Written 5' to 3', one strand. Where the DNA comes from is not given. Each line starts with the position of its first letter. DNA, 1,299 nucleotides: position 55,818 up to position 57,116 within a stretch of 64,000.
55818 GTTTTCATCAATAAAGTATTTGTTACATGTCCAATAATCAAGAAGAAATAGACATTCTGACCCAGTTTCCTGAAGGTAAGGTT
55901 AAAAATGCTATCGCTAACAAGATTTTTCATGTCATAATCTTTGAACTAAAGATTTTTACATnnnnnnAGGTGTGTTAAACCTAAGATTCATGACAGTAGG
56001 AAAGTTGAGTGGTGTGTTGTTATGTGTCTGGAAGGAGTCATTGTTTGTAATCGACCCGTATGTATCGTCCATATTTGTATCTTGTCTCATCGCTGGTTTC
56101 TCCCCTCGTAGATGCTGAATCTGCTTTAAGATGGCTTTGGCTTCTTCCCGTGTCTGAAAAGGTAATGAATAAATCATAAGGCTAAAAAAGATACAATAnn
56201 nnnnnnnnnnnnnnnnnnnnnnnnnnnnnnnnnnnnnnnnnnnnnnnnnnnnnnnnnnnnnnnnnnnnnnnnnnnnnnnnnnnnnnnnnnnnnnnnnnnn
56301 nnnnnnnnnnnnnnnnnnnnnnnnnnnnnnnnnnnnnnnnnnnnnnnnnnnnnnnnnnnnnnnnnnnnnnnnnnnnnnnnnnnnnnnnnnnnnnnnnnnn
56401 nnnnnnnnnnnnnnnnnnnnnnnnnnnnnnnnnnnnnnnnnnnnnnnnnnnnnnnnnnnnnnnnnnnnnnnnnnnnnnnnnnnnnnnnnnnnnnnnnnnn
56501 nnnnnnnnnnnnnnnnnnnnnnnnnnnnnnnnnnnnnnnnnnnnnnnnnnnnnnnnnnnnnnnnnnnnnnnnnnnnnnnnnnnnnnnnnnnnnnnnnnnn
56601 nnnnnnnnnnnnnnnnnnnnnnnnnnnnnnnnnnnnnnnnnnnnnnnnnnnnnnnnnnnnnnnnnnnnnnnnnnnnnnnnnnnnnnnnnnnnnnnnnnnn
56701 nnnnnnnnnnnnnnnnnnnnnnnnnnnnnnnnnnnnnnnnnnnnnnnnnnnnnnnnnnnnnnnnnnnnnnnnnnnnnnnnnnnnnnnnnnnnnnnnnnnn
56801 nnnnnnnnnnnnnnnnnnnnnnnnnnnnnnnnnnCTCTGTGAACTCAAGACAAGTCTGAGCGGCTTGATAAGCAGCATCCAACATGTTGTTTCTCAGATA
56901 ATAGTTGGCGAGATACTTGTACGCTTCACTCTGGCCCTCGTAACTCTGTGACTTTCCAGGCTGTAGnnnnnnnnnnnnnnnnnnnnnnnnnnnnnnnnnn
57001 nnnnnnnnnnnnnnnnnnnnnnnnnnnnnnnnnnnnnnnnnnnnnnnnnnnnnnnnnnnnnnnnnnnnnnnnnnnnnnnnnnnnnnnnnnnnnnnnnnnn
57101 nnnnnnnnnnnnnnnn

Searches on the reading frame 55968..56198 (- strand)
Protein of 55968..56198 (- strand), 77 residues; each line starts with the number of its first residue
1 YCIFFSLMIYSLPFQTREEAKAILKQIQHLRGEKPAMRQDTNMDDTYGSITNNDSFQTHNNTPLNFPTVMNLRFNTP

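Call 67: search_protein_families(library=pfam, proteins=[window:55968-56198:-], max_evalue=0.1)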
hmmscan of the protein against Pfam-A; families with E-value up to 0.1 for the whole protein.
seq(77 aa): 1 family
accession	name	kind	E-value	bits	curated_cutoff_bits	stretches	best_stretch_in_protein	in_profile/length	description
PF05036.18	SPOR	-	0.038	14.8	21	1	13-36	50-73/76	SPOR domain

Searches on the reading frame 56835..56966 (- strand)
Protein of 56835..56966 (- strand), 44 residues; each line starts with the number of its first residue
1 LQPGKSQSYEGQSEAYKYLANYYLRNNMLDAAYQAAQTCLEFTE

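Call 67: search_protein_families(library=pfam, proteins=[window:56835-56966:-], max_evalue=0.1)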
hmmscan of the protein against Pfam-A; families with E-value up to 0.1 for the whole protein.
seq(44 aa): 3 families
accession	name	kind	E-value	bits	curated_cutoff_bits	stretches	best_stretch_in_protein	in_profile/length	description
PF07719.23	TPR_2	-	0.013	16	27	1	14-41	2-29/34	Tetratricopeptide repeat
PF00515.34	TPR_1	-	0.038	14.2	27.8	1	14-41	2-29/34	Tetratricopeptide repeat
PF13428.12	TPR_14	-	0.075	14.2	23.5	1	14-41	2-29/44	Tetratricopeptide repeat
